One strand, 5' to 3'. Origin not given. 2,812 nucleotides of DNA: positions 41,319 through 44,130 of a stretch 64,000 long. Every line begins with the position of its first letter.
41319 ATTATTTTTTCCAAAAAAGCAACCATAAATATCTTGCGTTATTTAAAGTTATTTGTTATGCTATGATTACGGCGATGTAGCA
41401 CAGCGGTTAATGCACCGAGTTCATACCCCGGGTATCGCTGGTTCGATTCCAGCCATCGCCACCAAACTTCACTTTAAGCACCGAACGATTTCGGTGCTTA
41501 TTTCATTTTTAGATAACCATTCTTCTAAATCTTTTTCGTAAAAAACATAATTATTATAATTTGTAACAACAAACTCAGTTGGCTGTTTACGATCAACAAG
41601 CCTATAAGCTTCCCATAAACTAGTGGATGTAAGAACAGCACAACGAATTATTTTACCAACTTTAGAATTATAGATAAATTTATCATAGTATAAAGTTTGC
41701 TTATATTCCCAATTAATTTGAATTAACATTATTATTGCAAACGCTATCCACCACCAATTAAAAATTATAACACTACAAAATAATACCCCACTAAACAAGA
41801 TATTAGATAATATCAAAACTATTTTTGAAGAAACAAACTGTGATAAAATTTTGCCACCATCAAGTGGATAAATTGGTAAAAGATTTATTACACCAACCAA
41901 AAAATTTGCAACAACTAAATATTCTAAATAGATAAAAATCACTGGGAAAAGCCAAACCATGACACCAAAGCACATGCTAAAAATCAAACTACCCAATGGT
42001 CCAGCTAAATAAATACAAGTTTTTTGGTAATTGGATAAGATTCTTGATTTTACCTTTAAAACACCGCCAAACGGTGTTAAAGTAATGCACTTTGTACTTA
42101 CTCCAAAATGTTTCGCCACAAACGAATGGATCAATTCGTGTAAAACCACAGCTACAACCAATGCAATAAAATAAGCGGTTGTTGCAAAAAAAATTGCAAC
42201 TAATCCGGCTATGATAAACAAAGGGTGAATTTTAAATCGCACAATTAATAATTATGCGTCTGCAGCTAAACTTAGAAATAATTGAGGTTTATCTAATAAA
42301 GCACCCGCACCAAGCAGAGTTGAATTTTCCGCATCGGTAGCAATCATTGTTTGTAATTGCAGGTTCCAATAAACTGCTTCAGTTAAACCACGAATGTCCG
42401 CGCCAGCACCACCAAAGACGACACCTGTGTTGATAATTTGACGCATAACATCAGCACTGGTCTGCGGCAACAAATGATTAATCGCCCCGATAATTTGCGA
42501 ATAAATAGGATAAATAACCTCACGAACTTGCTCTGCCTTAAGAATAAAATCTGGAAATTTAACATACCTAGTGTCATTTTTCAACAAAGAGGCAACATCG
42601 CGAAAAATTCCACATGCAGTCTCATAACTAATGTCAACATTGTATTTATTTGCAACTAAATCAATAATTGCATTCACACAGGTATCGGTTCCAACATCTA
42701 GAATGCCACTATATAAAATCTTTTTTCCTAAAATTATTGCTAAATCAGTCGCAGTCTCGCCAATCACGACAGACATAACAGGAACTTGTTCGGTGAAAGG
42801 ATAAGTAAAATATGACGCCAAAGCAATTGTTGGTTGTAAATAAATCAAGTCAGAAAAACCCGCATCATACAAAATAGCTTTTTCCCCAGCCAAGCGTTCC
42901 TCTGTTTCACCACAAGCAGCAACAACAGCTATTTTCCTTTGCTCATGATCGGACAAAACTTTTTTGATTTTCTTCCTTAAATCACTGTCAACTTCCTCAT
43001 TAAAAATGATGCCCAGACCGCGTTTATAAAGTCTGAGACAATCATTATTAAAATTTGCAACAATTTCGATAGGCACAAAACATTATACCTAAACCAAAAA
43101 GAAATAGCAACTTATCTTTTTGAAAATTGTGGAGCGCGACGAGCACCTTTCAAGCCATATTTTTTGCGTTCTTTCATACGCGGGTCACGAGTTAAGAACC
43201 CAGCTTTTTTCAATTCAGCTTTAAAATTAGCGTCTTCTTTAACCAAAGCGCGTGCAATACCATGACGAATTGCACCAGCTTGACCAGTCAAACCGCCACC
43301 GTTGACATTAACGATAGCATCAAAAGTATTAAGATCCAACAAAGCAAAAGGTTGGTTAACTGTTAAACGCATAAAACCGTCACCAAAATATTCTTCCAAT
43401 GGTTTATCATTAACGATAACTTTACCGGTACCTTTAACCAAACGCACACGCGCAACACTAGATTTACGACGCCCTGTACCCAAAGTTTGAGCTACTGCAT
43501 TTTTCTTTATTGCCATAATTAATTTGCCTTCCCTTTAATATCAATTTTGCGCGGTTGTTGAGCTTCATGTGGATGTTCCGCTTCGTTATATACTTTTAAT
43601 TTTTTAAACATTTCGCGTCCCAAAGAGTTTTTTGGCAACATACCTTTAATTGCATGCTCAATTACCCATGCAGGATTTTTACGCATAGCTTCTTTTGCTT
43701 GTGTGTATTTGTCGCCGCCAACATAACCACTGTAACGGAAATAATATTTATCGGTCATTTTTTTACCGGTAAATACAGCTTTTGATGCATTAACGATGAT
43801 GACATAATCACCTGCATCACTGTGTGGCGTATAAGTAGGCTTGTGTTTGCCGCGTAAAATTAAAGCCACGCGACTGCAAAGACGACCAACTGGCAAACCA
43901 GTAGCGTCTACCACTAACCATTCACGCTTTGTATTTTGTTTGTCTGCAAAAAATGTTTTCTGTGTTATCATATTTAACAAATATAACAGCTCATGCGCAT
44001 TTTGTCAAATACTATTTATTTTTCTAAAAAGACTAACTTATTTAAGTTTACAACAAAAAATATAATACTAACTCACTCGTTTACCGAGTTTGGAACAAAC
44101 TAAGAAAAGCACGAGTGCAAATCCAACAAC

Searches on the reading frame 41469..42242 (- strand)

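Call 18: search_protein_families(library=pfam, proteins=[window:41469-42242:-], max_evalue=0.001)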
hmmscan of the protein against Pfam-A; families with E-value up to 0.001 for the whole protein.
window:41469-42242:- (257 aa): 1 family
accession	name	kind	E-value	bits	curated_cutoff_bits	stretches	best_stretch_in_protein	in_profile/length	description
PF02163.28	Peptidase_M50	-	2.1e-18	66.9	27.2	2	24-96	2-100/221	Peptidase family M50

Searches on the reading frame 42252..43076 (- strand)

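Call 18: search_protein_families(library=pfam, proteins=[window:42252-43076:-], max_evalue=0.001)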
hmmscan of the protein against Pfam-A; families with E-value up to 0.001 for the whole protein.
window:42252-43076:- (274 aa): 1 family
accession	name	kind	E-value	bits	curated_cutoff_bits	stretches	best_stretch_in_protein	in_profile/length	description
PF06723.19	MreB_Mbl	-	6.3e-21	75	27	1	32-264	77-322/327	MreB/Mbl protein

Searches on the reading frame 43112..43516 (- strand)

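Call 18: search_protein_families(library=pfam, proteins=[window:43112-43516:-], max_evalue=0.001)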
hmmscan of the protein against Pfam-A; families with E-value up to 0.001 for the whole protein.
window:43112-43516:- (134 aa): 1 family
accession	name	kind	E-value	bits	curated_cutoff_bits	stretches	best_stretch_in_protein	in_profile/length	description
PF00380.25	Ribosomal_S9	-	5.3e-49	166.1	22.5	1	15-134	1-121/121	Ribosomal protein S9/S16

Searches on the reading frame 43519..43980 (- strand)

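Call 18: search_protein_families(library=pfam, proteins=[window:43519-43980:-], max_evalue=0.001)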
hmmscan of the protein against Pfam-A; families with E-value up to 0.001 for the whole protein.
window:43519-43980:- (153 aa): 1 family
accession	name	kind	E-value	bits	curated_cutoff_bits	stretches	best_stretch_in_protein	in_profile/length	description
PF00572.24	Ribosomal_L13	-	6.9e-46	155.7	23.8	1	19-137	1-119/119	Ribosomal protein L13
